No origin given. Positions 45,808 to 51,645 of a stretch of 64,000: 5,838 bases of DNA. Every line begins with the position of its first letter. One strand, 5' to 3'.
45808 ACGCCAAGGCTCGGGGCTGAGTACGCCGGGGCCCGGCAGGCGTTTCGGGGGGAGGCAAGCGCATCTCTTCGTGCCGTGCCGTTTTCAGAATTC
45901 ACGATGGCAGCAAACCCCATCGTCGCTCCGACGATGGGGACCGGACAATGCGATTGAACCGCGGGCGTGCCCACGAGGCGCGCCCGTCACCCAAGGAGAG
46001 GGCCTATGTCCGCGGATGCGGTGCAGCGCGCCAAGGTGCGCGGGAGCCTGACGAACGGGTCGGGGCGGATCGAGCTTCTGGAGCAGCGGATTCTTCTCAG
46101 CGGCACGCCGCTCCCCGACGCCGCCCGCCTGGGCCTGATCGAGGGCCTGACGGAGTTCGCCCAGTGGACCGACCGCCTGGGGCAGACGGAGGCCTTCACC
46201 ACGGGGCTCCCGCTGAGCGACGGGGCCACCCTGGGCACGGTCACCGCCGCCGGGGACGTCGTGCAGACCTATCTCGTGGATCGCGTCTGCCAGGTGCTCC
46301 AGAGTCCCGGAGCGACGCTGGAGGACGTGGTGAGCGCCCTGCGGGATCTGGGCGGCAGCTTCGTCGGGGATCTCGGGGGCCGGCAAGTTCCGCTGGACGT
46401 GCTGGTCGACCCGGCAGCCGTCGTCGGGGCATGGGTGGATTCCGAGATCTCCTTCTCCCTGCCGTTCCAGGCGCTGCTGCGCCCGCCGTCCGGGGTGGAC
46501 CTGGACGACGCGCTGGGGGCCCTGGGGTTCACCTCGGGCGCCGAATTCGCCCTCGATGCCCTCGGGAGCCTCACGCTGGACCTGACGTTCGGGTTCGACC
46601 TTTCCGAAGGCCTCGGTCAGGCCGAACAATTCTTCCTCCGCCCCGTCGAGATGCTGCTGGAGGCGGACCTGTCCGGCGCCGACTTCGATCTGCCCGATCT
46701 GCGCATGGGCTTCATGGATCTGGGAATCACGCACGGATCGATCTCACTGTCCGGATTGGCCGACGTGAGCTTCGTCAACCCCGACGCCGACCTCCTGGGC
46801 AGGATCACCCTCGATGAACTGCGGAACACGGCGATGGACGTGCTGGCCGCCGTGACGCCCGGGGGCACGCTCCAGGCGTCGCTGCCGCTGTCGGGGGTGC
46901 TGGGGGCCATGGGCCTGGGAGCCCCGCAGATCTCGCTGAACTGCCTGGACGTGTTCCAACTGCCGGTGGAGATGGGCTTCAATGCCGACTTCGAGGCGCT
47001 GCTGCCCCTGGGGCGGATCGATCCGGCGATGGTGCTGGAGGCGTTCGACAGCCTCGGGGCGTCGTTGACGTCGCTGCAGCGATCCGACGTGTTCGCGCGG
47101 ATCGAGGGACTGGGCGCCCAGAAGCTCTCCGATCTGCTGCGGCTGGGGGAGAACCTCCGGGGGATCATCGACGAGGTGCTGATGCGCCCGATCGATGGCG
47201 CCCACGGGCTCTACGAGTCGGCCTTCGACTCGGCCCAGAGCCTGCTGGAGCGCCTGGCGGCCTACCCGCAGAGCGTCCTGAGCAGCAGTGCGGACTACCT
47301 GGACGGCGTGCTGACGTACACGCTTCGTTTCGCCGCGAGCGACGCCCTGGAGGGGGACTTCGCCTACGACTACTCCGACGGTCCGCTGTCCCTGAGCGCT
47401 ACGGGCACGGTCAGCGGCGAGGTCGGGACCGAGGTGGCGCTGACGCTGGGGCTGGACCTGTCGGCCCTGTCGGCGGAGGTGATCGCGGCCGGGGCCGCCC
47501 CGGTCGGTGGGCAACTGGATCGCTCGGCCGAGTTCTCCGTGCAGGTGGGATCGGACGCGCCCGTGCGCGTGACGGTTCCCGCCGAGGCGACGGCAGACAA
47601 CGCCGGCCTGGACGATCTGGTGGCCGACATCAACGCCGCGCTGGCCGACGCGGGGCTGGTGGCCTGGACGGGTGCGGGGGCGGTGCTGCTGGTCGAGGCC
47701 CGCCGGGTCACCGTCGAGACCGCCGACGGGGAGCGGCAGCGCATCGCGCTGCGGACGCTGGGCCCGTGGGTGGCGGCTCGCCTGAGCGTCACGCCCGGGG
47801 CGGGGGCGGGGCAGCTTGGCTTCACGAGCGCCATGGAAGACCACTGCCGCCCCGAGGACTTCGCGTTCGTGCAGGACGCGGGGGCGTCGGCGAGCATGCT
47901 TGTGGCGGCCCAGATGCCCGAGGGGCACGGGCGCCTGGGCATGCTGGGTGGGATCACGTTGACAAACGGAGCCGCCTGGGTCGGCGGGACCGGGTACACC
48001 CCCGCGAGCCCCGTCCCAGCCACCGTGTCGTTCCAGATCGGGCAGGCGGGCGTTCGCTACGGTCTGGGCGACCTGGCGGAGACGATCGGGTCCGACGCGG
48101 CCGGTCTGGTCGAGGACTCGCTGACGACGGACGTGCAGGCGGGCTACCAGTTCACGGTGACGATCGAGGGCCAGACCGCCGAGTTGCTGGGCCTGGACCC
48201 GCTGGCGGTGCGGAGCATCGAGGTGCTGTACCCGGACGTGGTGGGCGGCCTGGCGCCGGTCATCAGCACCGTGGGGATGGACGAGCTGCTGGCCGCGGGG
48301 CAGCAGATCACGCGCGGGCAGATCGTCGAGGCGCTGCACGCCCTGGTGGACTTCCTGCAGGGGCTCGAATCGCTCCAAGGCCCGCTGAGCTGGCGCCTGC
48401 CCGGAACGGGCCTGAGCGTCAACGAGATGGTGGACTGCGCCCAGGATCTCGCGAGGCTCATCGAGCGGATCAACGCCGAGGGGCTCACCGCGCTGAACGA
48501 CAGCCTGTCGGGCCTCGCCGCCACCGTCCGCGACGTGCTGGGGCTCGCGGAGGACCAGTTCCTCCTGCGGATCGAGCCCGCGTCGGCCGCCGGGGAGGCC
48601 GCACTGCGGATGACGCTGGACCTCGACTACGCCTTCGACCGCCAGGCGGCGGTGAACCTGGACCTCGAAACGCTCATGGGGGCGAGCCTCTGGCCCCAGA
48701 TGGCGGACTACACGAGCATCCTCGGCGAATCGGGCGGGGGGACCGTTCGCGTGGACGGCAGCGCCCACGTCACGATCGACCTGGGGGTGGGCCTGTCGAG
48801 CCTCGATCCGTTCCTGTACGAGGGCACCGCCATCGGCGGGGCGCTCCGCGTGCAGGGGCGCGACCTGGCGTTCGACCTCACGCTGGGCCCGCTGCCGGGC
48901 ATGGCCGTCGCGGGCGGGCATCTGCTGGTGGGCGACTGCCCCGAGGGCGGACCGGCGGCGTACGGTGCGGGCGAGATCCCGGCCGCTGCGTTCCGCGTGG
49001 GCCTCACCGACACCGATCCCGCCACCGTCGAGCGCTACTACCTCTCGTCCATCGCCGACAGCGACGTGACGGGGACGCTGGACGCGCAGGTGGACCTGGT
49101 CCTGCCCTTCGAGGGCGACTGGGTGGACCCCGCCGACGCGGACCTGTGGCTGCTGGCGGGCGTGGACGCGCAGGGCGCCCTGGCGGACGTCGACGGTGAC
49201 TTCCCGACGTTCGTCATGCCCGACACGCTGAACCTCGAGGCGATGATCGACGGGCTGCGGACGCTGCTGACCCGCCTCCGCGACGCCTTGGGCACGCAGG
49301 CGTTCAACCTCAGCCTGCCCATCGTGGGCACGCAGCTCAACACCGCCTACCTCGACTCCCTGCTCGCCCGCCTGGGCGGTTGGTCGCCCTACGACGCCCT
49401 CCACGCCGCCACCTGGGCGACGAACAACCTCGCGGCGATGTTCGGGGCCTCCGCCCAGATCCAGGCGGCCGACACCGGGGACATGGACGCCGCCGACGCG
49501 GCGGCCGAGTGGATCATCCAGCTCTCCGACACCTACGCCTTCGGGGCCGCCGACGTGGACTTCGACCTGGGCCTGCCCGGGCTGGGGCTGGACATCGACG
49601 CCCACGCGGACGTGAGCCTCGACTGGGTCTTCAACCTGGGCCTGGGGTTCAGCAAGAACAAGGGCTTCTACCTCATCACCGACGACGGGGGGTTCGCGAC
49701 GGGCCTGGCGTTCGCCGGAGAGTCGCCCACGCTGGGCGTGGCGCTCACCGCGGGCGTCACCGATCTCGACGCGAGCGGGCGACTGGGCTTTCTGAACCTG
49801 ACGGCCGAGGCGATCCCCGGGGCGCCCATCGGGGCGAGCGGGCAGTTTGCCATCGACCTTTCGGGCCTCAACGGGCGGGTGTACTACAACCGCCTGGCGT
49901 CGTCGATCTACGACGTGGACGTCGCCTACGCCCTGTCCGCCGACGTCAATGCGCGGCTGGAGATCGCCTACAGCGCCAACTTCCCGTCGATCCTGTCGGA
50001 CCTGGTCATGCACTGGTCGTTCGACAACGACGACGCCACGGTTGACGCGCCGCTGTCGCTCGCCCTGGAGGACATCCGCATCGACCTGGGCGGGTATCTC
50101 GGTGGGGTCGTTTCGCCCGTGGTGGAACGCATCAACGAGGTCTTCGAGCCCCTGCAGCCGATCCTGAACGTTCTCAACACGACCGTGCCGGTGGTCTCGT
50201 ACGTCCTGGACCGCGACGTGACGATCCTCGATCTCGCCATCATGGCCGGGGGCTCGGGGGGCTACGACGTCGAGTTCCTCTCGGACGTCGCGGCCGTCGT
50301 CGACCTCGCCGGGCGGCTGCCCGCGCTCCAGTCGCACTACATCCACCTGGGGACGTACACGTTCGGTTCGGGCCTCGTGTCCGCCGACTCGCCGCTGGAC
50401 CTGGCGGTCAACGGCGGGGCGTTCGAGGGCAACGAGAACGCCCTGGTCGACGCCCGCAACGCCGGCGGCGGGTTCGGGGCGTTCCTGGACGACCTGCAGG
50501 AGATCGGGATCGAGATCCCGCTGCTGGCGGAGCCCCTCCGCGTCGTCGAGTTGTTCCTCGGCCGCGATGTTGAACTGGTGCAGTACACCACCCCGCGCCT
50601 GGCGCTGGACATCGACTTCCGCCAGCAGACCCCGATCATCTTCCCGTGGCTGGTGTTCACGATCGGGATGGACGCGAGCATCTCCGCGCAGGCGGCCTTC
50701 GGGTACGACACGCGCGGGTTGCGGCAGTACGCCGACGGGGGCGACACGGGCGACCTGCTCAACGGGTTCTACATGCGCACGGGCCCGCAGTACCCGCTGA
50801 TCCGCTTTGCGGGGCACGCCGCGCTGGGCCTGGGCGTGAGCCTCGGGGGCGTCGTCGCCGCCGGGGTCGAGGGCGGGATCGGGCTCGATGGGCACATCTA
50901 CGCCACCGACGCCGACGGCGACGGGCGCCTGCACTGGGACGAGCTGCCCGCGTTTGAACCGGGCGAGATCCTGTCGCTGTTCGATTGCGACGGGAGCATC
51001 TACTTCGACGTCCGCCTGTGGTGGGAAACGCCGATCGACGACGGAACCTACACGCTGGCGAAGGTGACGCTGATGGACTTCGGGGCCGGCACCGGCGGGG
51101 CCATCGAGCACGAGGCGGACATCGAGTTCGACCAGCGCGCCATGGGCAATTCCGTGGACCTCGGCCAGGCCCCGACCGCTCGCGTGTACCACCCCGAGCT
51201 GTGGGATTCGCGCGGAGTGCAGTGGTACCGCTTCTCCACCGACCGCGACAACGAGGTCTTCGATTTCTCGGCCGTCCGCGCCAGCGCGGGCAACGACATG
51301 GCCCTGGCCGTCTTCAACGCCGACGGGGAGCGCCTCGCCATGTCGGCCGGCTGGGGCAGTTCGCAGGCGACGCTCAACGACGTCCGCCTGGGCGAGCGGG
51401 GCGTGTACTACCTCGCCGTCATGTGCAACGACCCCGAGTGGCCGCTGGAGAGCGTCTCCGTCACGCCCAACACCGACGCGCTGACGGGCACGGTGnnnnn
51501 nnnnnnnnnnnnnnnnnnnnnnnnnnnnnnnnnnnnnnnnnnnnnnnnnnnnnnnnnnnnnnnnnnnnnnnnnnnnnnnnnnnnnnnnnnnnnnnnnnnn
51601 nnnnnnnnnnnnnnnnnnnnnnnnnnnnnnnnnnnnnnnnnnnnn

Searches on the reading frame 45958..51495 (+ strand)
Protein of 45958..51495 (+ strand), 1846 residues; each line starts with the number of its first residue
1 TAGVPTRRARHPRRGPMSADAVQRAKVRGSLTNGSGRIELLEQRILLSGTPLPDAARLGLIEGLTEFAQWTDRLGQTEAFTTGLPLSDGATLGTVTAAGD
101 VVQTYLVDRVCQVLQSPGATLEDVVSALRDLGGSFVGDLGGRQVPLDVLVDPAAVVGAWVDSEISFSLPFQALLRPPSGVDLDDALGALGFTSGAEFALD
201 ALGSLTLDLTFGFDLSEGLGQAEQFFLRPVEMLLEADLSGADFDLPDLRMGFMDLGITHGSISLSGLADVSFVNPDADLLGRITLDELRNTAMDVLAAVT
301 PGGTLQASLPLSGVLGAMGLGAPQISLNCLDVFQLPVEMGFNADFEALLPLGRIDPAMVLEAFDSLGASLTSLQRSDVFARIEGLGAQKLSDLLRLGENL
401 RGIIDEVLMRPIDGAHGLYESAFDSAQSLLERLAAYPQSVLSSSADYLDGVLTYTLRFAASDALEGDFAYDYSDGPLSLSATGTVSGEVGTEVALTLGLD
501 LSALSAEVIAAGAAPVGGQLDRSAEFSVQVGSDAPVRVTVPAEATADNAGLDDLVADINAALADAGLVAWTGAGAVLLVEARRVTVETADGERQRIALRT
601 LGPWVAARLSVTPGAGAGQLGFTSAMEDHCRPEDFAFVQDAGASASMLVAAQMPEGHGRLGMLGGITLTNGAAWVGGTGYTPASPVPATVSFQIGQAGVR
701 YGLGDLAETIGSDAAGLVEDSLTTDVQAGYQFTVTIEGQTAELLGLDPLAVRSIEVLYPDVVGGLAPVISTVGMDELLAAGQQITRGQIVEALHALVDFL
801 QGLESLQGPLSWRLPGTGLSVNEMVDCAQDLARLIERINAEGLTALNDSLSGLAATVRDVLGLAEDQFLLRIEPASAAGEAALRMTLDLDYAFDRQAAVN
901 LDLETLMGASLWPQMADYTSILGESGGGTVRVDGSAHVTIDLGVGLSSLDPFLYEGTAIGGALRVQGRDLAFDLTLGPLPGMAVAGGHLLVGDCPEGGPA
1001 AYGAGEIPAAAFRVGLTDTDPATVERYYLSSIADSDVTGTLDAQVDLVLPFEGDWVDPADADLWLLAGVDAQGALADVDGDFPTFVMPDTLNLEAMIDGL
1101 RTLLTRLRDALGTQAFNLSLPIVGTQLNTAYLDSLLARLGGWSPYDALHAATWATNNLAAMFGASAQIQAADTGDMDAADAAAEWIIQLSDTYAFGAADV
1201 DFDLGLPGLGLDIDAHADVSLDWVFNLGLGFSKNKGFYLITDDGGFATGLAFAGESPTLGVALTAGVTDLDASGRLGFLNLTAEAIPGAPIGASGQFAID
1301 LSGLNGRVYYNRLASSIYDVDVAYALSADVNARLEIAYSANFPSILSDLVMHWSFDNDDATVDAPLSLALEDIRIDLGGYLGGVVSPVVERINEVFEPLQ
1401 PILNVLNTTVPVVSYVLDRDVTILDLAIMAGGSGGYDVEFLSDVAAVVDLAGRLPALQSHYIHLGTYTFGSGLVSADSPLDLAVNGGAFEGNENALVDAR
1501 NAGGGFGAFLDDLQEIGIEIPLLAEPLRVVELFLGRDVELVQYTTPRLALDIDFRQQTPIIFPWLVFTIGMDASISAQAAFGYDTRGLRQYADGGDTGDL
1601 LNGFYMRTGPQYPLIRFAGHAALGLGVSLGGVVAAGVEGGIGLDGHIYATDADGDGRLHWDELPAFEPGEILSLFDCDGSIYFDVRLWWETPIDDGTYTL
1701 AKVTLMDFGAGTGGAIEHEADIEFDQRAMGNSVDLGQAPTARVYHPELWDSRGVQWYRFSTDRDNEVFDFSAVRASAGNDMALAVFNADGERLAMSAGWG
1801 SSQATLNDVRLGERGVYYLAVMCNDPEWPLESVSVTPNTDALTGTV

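Call 10: search_protein_families(library=pfam, proteins=[window:45958-51495:+], max_evalue=0.01)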
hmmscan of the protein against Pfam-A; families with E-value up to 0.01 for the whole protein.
window:45958-51495:+ (1846 aa): 0 families

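Call 55: find_homologous_proteins(query=window:46003-51495:+, max_evalue=0.00001)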
Query window:46003-51495:+ (1831 aa): 5 proteins with E <= 0.00001 among 8000 candidates.
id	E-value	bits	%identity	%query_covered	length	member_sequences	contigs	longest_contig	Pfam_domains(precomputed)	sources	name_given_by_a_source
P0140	0.0e+0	1964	52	100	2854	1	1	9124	PF13229.13,PF13507.13,PF05048.20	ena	-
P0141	4.2e-66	242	25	54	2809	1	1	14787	PF00353.26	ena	-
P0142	3.0e-23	100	27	43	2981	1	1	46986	-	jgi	jgi:hypothetical protein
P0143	1.5e-22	97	25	28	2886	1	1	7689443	PF03160.21,PF14252.12,PF06739.18,PF00353.26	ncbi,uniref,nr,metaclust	ncbi:DUF4347 domain-containing protein [Oscillatoria acuminata]|uniref:Putative extracellular nuclea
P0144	4.1e-8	49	24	43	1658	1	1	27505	-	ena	-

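Call 59: find_encoding_contigs(protein=P0140, flank=10000, max_places=3)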
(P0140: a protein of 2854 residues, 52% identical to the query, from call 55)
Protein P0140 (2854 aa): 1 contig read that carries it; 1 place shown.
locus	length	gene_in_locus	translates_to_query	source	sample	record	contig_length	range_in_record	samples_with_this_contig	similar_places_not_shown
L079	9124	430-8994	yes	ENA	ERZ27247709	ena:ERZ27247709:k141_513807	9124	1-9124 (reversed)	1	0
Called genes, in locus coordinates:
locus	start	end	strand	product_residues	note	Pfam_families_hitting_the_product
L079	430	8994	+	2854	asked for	PF05048:NosD, PF13229:Beta_helix (weak), PF05048:NosD, PF13507:GATase_5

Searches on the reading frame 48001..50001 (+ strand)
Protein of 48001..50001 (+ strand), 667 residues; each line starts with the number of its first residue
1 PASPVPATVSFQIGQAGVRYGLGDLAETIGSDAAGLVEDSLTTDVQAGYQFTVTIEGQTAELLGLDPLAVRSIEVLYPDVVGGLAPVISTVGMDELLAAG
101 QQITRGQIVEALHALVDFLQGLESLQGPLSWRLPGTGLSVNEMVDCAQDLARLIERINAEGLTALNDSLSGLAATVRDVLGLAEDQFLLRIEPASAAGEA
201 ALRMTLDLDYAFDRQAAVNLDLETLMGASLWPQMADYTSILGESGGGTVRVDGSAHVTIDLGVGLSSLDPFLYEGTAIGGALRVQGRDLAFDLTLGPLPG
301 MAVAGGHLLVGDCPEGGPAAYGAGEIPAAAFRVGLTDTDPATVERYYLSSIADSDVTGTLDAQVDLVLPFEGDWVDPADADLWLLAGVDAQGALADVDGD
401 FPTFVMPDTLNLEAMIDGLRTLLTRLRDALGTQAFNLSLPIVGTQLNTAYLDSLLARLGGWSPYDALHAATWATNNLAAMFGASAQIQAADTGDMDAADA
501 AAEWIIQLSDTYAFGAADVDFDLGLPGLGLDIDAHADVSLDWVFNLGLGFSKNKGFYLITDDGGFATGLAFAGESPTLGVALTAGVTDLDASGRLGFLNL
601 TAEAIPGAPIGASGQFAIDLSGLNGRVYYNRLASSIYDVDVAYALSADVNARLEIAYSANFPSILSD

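Call 24: search_protein_families(library=ncbifam, proteins=[window:48001-50001:+], max_evalue=1)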
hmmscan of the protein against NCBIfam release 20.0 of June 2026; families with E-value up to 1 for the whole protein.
window:48001-50001:+ (667 aa): 0 families

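Call 25: search_protein_families(library=pfam, proteins=[window:48001-50001:+], max_evalue=5)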
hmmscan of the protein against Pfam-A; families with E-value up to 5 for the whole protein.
window:48001-50001:+ (667 aa): 0 families

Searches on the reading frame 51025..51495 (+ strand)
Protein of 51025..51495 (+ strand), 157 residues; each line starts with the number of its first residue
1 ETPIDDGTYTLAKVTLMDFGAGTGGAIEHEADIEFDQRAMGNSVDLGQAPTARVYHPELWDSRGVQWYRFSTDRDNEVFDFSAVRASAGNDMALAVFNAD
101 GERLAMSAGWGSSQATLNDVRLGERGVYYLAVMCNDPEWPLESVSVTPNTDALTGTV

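Call 71: search_protein_families(library=pfam, proteins=[window:51025-51495:+], max_evalue=1)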
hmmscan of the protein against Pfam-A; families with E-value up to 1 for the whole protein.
window:51025-51495:+ (157 aa): 0 families
